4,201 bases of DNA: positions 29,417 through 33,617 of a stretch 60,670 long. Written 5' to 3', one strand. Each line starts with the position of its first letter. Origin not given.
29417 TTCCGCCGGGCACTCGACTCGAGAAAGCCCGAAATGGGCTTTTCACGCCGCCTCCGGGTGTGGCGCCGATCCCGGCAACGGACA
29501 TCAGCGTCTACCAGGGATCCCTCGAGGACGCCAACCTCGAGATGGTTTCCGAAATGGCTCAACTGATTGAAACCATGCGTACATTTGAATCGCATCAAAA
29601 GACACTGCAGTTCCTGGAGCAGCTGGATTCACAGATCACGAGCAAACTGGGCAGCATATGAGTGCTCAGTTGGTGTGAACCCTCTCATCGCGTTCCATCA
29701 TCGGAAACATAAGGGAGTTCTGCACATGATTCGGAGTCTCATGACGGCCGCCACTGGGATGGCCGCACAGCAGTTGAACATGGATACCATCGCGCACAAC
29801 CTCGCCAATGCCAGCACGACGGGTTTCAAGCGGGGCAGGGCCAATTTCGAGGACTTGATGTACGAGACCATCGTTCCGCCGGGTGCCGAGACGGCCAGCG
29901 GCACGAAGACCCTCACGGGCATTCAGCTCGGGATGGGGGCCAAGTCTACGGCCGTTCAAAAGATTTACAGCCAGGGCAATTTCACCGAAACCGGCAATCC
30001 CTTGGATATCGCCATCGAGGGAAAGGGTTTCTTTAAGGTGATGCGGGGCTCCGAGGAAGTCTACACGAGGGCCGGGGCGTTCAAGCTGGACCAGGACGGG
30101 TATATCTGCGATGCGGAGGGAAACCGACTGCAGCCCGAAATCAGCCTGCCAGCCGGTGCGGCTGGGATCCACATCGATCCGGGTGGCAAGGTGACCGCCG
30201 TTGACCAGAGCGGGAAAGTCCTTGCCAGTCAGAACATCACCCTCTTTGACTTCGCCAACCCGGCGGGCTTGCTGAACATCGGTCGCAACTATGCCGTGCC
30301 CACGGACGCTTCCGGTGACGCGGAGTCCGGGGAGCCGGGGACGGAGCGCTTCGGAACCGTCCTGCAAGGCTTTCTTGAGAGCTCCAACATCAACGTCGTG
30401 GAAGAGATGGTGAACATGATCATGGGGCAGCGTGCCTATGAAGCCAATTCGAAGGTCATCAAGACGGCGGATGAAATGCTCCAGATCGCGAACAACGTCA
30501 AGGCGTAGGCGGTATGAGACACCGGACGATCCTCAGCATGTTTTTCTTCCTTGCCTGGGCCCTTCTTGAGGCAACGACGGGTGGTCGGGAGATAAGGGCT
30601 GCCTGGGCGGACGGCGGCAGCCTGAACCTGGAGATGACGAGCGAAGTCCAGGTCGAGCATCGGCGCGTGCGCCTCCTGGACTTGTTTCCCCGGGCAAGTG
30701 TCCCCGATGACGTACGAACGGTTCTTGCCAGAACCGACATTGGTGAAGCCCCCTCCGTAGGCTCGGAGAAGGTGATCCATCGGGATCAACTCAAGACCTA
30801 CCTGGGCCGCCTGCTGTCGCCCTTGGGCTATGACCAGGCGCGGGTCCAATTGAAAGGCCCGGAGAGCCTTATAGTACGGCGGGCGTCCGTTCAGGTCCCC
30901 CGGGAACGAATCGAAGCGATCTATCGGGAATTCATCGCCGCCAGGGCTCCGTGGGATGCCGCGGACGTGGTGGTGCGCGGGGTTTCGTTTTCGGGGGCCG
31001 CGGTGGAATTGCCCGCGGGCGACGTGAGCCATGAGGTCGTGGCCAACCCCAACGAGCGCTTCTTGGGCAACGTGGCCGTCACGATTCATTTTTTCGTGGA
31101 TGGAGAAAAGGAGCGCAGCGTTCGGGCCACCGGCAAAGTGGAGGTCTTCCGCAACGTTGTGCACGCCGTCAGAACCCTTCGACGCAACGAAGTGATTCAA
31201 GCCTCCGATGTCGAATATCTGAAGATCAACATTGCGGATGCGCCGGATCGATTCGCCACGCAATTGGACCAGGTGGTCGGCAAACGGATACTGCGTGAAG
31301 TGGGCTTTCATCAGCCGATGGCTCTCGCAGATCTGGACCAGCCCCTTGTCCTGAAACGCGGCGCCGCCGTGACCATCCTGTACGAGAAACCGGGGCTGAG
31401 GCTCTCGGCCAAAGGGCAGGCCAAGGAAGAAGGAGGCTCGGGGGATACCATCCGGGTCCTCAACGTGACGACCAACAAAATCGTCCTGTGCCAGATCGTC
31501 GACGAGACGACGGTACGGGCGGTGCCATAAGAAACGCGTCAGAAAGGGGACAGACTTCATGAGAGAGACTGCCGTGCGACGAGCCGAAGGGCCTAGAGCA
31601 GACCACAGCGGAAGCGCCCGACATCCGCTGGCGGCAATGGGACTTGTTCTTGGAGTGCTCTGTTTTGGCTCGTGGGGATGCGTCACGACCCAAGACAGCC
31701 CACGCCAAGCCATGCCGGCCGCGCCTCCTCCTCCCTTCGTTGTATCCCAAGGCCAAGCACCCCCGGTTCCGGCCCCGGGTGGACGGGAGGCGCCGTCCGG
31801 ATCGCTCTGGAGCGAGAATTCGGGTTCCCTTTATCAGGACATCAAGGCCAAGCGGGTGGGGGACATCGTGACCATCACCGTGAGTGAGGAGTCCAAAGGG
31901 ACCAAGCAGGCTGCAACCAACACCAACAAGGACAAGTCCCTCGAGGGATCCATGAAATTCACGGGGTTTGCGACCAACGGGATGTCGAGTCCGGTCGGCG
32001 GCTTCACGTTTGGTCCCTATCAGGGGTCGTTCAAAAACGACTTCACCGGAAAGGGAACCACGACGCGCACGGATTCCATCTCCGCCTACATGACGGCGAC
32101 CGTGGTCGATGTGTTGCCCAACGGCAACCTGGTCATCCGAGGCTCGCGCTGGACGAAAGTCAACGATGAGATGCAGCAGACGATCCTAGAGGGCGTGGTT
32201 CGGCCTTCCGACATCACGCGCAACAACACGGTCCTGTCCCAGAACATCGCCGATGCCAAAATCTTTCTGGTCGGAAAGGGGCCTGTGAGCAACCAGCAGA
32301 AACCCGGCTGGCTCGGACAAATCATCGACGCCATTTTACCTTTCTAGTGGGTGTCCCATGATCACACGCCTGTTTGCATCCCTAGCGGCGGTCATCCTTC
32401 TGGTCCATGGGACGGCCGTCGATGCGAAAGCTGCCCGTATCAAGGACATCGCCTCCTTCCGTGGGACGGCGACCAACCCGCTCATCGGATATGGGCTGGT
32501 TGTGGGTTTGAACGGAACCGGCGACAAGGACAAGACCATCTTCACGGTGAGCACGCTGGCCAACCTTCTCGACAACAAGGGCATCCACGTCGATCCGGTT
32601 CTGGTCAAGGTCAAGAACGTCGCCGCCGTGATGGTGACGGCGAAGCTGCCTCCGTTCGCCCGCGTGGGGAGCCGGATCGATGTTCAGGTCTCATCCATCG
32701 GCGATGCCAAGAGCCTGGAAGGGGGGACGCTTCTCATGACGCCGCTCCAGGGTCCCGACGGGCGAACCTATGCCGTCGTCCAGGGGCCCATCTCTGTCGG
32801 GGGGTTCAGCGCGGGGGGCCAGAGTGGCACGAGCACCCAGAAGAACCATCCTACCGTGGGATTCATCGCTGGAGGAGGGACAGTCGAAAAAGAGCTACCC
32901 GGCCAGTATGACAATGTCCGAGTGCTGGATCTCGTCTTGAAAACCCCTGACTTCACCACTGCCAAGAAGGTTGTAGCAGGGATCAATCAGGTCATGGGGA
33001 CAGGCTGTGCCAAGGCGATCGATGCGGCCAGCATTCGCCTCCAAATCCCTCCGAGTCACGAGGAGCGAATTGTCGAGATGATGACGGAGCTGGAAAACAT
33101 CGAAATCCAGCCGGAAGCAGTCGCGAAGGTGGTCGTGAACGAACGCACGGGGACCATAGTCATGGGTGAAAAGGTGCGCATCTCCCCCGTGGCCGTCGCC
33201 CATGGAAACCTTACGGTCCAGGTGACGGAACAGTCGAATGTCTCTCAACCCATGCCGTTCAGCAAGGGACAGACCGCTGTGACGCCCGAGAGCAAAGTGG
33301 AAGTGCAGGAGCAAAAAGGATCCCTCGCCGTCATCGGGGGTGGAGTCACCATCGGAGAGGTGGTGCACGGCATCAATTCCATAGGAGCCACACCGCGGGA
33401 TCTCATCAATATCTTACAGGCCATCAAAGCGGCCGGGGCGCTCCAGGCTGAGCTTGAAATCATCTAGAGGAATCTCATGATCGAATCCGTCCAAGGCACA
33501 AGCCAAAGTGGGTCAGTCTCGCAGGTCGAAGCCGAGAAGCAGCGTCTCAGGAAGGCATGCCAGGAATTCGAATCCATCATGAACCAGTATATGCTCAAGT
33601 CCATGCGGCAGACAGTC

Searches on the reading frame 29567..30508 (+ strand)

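Call 30: search_protein_families(library=pfam, max_evalue=0.00001, proteins=[window:29567-30508:+])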
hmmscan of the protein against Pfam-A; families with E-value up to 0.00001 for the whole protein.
window:29567-30508:+ (313 aa): 3 families
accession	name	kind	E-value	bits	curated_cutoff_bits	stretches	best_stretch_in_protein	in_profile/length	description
PF06429.18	Flg_bbr_C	-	1.4e-23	82.6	23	1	267-310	2-45/46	Flagellar basal body rod FlgEFG protein C-terminal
PF22692.1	LlgE_F_G_D1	-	2.2e-20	73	27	1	149-211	1-64/64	Flagellar hook protein FlgE/F/G D1 domain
PF00460.25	Flg_bb_rod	-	4.1e-09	36.6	20.7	1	59-88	2-31/31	Flagella basal body rod protein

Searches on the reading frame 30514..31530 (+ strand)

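Call 30: search_protein_families(library=pfam, max_evalue=0.00001, proteins=[window:30514-31530:+])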
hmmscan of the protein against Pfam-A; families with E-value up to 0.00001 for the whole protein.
window:30514-31530:+ (338 aa): 2 families
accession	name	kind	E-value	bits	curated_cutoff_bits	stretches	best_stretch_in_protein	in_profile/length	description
PF13144.11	ChapFlgA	-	7.5e-28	97.5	23.8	1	214-335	2-121/122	Chaperone for flagella basal body P-ring formation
PF08666.17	SAF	-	5.4e-08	33.7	21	1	213-274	1-62/63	SAF domain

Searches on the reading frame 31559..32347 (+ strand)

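Call 31: search_protein_families(library=pfam, max_evalue=0.00001, proteins=[window:31559-32347:+])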
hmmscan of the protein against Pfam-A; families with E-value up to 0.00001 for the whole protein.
window:31559-32347:+ (262 aa): 1 family
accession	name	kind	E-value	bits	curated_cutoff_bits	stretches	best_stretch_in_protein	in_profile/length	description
PF02107.21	FlgH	-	1.8e-55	187.6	27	1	79-261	3-172/172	Flagellar L-ring protein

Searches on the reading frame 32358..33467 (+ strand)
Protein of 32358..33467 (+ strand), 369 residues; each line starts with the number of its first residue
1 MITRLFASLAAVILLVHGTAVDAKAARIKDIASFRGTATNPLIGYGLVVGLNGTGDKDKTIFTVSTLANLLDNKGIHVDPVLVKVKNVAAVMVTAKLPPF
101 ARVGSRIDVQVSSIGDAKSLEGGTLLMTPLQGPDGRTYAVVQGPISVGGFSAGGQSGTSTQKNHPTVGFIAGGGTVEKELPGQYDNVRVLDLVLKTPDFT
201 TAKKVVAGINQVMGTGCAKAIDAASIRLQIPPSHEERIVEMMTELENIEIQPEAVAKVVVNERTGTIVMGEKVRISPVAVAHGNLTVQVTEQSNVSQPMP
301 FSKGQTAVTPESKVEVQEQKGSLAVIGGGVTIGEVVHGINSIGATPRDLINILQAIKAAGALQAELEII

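Call 31: search_protein_families(library=pfam, max_evalue=0.00001, proteins=[window:32358-33467:+])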
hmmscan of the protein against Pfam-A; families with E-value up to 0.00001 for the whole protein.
window:32358-33467:+ (369 aa): 1 family
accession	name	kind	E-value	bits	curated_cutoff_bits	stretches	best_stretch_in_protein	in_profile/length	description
PF02119.21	FlgI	-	3e-140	467.5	25.3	1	27-368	1-343/343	Flagellar P-ring protein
